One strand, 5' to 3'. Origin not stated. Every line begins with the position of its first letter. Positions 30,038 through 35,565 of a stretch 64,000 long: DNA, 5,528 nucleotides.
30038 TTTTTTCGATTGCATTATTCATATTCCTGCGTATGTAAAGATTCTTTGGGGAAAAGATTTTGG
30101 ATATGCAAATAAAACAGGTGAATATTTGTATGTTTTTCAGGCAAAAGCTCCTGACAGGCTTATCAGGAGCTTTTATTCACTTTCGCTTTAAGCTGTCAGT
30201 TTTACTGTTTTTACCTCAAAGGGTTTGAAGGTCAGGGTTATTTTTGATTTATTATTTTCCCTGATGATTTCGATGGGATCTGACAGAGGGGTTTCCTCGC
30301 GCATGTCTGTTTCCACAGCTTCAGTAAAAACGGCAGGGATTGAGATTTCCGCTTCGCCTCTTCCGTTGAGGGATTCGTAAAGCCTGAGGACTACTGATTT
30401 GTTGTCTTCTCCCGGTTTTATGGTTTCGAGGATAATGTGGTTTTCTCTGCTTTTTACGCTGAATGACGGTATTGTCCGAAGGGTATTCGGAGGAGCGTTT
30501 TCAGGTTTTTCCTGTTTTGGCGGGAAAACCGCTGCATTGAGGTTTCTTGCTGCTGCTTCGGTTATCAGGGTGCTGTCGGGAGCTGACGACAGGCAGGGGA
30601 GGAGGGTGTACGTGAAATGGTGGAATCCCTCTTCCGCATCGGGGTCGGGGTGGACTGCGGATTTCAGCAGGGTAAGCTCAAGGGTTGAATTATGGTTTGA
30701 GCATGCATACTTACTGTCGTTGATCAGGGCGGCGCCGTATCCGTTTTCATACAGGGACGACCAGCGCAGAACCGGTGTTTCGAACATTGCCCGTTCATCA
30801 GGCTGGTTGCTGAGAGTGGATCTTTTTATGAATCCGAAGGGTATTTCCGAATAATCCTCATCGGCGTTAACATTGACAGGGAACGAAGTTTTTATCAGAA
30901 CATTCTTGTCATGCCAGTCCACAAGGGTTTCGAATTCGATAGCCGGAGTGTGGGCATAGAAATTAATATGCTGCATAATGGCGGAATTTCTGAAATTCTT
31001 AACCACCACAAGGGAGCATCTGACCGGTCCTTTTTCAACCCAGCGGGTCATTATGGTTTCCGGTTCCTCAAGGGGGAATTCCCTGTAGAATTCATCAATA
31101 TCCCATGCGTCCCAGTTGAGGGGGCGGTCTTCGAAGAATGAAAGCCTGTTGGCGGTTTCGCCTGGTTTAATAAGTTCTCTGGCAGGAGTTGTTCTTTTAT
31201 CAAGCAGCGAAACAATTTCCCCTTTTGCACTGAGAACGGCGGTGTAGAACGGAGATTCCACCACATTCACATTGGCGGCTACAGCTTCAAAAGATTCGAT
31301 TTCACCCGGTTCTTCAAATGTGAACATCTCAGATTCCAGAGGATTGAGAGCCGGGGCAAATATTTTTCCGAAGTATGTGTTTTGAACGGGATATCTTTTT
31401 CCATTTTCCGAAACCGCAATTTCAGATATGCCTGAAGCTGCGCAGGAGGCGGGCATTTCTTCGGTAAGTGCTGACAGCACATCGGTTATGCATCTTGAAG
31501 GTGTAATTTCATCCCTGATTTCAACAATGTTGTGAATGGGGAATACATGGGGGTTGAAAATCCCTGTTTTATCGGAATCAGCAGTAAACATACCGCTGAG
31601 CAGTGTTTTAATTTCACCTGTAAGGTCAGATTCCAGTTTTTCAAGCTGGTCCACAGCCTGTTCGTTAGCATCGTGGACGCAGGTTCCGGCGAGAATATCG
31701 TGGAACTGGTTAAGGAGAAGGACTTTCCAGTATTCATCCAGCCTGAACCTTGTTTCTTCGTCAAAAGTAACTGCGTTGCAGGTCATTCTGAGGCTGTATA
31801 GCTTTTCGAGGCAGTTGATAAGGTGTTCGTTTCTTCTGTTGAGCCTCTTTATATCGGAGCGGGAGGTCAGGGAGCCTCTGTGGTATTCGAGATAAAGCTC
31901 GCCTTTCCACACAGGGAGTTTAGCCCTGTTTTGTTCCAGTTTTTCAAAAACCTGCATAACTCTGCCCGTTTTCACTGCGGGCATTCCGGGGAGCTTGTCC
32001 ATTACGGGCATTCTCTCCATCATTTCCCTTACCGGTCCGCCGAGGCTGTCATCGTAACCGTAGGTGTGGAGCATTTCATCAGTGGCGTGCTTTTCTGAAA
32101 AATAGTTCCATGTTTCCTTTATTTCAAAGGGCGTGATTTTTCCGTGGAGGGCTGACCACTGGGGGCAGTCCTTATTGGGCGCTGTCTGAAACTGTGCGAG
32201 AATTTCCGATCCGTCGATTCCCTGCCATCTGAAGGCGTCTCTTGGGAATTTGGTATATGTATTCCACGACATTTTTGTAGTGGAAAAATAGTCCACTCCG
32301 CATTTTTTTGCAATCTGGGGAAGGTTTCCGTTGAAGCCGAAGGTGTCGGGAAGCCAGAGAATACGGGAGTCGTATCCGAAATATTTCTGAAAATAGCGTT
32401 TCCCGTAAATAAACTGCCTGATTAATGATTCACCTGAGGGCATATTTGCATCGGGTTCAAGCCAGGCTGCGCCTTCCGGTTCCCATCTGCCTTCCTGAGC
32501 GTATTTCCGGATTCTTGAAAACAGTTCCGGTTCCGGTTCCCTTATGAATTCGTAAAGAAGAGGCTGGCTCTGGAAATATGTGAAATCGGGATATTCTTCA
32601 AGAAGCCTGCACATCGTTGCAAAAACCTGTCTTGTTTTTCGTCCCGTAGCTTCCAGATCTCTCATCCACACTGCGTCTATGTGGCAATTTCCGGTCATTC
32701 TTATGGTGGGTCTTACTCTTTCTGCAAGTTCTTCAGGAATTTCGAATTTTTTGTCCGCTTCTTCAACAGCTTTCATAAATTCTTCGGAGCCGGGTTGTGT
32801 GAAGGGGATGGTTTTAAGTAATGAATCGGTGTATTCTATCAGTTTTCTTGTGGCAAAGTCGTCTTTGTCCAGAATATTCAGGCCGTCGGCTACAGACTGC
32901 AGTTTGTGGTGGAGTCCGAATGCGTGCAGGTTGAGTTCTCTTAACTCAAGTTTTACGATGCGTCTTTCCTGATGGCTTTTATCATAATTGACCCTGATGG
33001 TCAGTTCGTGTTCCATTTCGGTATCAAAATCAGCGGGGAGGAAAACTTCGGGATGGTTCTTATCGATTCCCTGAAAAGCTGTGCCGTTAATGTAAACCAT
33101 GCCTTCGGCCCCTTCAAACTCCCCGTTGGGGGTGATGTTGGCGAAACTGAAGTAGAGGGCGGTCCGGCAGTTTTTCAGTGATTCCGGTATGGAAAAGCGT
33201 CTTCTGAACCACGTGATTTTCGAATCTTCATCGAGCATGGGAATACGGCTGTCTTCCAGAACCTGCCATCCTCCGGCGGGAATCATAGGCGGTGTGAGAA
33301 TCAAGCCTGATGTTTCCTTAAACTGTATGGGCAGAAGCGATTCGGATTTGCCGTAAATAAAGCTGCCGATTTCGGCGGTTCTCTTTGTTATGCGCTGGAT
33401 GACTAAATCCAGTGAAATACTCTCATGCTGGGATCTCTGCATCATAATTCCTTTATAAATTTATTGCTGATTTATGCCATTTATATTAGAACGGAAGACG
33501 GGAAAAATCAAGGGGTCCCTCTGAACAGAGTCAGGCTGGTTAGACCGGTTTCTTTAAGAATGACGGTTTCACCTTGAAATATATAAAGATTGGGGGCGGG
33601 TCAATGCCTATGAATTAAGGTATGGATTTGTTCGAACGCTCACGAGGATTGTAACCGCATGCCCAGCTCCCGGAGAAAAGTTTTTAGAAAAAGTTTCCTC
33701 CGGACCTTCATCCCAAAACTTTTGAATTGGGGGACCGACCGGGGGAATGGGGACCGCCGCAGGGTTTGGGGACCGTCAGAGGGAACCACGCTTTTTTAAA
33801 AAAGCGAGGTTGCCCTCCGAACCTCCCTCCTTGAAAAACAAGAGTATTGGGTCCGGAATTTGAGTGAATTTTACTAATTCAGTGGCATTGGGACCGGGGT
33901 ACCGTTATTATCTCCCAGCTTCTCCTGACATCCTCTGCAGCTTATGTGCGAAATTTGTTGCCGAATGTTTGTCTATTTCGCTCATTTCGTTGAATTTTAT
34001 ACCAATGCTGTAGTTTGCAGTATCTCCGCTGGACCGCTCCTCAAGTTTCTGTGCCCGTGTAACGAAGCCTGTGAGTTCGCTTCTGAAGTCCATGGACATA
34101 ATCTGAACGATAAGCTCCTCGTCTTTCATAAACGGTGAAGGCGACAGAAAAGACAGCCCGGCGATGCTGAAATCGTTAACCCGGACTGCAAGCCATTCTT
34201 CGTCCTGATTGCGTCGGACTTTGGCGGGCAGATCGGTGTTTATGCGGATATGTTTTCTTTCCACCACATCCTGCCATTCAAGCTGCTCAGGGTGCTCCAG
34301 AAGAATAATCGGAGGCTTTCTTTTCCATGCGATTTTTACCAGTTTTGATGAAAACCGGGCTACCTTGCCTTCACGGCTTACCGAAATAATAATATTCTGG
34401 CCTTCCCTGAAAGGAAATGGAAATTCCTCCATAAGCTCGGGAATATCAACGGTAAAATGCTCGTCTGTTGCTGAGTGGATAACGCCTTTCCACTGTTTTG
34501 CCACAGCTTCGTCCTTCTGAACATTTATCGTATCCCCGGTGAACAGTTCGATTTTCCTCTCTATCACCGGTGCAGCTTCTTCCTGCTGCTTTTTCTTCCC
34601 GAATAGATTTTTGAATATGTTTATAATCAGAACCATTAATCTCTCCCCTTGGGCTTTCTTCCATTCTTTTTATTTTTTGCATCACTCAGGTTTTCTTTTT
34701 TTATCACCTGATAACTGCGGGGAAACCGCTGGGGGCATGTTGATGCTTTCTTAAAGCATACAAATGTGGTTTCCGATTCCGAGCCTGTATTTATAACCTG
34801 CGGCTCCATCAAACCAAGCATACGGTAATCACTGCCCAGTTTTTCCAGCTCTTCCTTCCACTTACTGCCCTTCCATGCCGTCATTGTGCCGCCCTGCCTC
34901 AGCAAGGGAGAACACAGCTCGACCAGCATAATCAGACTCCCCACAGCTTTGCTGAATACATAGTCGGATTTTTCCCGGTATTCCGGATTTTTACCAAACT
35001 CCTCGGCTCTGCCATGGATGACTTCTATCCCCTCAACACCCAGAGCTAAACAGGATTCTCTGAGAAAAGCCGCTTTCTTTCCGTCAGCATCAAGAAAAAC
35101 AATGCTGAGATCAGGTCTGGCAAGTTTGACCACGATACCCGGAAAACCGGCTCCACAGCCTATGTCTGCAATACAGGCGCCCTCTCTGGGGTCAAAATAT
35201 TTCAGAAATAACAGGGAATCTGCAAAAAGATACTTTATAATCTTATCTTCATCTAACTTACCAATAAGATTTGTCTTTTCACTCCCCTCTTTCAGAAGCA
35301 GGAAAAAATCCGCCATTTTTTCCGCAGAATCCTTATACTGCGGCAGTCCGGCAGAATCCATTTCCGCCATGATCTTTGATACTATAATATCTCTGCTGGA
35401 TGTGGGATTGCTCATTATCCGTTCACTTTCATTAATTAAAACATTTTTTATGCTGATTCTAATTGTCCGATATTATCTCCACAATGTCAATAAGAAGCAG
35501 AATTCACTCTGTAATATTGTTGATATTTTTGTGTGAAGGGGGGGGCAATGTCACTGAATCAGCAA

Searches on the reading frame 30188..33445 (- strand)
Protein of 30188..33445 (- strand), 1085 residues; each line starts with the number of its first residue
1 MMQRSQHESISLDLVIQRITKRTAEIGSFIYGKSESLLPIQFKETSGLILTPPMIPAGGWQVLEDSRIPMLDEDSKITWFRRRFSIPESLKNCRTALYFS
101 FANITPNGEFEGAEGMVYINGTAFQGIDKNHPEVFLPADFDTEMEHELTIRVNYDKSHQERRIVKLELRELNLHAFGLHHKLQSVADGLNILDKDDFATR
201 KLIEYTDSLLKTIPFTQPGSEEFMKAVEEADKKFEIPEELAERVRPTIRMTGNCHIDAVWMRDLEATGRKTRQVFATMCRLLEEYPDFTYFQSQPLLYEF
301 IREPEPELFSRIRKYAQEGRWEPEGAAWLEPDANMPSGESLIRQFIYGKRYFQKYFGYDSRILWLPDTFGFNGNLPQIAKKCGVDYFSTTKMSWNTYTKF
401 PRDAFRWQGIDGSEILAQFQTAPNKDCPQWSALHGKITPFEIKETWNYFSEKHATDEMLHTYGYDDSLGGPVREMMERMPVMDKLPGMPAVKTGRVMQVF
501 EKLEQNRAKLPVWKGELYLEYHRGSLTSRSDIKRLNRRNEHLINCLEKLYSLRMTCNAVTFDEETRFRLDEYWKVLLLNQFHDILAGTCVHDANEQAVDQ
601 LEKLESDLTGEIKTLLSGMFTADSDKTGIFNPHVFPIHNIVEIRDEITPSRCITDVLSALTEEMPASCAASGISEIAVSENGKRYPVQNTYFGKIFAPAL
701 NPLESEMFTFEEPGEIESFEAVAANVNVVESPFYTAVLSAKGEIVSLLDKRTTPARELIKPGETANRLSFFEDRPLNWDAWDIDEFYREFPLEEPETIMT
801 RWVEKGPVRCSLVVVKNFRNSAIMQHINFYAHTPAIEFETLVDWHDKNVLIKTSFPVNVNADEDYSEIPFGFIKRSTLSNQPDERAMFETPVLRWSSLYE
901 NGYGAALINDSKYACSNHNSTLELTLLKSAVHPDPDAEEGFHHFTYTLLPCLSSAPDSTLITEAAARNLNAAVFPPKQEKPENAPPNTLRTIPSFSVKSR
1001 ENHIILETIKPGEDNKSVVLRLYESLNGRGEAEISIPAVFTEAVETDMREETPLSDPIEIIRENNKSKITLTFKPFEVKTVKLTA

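Call 11: search_protein_families(library=ncbifam, proteins=[window:30188-33445:-])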
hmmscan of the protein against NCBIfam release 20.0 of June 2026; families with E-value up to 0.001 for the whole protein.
window:30188-33445:- (1085 aa): 1 family
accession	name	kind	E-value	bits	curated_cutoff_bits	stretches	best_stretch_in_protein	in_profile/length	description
NF007331.0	PRK09819.1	equivalog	6.5e-34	116.9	1138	1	277-648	35-406/885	mannosylglycerate hydrolase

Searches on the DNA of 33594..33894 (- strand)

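Call 30: search_dna_similar(query=window:33594-33894:-, collection=plasmids, mode=distant, max_evalue=1)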
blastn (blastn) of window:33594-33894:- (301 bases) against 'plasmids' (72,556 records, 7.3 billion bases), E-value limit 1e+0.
No match.
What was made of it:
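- Tried and rejected: blastn of a copy against PLSDB plasmids found nothing (call 30).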

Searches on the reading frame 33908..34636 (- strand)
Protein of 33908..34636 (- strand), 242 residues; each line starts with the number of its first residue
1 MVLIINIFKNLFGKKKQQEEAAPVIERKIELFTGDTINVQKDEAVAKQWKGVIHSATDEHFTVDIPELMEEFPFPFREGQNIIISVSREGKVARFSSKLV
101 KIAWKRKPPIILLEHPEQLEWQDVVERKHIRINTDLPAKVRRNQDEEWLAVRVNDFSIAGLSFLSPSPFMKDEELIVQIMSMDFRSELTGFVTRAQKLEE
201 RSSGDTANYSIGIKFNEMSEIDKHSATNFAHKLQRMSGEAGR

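Call 11: search_protein_families(library=ncbifam, proteins=[window:33908-34636:-])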
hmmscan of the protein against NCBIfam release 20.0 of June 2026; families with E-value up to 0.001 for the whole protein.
window:33908-34636:- (242 aa): 0 families

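Call 70: search_protein_families(library=pfam, proteins=[window:33908-34636:-], max_evalue=0.1)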
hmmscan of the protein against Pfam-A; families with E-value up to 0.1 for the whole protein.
window:33908-34636:- (242 aa): 3 families
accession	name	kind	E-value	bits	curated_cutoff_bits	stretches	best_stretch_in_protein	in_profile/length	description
PF07238.19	PilZ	-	5.3e-09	36.8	22.5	1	127-224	3-94/102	PilZ domain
PF12945.12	PilZNR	-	2.5e-05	24.7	23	1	34-116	3-85/85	Flagellar protein YcgR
PF20602.3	pAdhesive_8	-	0.018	15.2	27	0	116-155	89-126/140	Putative adhesive domain (group 8)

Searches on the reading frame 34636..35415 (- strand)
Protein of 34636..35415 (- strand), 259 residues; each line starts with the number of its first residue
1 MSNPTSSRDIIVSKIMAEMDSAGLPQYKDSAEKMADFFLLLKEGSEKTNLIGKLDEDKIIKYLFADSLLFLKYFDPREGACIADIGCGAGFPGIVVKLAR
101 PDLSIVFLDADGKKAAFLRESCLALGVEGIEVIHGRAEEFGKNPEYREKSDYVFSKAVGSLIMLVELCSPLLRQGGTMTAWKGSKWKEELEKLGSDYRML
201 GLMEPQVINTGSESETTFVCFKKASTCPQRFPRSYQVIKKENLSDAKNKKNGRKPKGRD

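Call 70: search_protein_families(library=pfam, proteins=[window:34636-35415:-], max_evalue=0.1)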
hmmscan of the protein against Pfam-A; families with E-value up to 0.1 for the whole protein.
window:34636-35415:- (259 aa): 6 families
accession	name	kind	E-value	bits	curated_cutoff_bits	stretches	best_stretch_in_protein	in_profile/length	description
PF02527.21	GidB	-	5.5e-39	133.9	27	1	32-209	3-175/184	rRNA small subunit methyltransferase G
PF05175.20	MTS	-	1.7e-06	28.2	23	1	67-136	20-89/170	Methyltransferase small domain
PF13847.12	Methyltransf_31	-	2.8e-05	24.3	27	1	80-170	5-92/145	Methyltransferase domain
PF13649.12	Methyltransf_25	-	0.0028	18.8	27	1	82-156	1-71/97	Methyltransferase domain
PF08242.18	Methyltransf_12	-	0.02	16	30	1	84-158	2-74/98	Methyltransferase domain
PF16977.10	ApeC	-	0.095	13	26.5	0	216-258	78-121/208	C-terminal domain of apextrin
